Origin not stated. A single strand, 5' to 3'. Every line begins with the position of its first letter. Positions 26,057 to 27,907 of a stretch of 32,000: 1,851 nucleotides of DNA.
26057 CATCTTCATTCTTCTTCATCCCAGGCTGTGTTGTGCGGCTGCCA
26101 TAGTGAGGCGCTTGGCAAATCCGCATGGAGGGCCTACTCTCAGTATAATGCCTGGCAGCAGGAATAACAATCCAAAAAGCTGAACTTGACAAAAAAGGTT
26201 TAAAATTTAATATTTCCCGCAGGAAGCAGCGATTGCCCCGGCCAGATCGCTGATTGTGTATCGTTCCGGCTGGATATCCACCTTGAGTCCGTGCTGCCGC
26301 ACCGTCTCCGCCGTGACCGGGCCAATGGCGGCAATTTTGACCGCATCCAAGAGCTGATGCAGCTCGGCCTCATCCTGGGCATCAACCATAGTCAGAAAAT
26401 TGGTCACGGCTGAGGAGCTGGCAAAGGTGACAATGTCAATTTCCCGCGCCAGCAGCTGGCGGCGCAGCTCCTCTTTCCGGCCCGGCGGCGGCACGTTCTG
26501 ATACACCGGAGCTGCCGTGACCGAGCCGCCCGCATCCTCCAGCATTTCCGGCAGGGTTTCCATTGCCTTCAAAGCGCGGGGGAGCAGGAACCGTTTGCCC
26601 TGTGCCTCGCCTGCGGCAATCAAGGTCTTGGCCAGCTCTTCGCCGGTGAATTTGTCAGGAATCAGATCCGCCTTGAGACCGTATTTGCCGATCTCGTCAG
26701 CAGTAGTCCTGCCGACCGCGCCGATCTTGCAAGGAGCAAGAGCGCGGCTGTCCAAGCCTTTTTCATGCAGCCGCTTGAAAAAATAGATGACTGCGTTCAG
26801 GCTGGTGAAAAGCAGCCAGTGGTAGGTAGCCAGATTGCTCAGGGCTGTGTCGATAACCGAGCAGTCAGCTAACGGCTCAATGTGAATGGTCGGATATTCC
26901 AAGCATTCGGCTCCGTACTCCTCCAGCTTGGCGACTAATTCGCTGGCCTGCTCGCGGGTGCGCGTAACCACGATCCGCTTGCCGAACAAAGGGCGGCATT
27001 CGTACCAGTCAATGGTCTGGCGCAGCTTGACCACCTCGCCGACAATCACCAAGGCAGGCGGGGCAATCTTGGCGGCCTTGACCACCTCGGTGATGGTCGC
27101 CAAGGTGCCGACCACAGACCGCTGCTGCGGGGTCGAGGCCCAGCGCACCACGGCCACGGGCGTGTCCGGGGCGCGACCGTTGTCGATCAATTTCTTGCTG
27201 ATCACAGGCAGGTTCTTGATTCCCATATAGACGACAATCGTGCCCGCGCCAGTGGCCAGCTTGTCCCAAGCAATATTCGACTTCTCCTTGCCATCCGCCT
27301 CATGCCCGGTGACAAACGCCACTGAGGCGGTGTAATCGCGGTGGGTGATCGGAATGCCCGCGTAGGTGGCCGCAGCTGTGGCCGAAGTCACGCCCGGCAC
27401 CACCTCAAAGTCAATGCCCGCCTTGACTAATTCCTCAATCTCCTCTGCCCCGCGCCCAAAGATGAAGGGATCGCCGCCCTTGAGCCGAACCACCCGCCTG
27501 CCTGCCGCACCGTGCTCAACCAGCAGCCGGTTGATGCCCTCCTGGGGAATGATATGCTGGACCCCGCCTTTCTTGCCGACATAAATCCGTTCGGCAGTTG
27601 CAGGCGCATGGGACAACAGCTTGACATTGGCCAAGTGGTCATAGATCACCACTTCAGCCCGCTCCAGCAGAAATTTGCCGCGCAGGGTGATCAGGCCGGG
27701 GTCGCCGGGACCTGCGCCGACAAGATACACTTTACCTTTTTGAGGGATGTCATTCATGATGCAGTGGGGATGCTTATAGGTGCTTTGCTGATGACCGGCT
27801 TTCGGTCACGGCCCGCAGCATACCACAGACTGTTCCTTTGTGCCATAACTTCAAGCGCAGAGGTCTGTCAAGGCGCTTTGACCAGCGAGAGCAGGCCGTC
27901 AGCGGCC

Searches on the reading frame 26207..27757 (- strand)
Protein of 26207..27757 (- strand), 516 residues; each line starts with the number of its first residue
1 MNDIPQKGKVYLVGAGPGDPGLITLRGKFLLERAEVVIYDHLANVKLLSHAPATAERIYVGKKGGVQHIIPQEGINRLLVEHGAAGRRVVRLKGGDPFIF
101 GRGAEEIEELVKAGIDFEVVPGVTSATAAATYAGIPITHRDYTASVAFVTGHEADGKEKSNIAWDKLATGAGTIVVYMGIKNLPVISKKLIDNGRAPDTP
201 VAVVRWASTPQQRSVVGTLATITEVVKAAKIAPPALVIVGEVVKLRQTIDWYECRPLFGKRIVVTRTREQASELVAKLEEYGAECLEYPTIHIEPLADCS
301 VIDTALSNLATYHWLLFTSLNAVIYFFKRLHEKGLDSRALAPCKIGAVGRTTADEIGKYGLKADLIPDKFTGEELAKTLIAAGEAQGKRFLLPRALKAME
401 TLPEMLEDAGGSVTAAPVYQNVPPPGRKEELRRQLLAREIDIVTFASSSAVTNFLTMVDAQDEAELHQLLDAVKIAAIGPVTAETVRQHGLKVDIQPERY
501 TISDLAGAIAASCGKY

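Call 26: search_protein_families(library=pfam, proteins=[window:26207-27757:-], max_evalue=0.001)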
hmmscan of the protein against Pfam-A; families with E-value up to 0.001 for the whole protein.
window:26207-27757:- (516 aa): 2 families
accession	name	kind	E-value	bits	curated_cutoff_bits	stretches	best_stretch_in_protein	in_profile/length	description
PF02602.20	HEM4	-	5.4e-66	222.5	27.5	1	272-505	1-229/231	Uroporphyrinogen-III synthase HemD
PF00590.25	TP_methylase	-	9.8e-52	176.4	27.8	1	9-222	1-211/212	Tetrapyrrole (Corrin/Porphyrin) Methylases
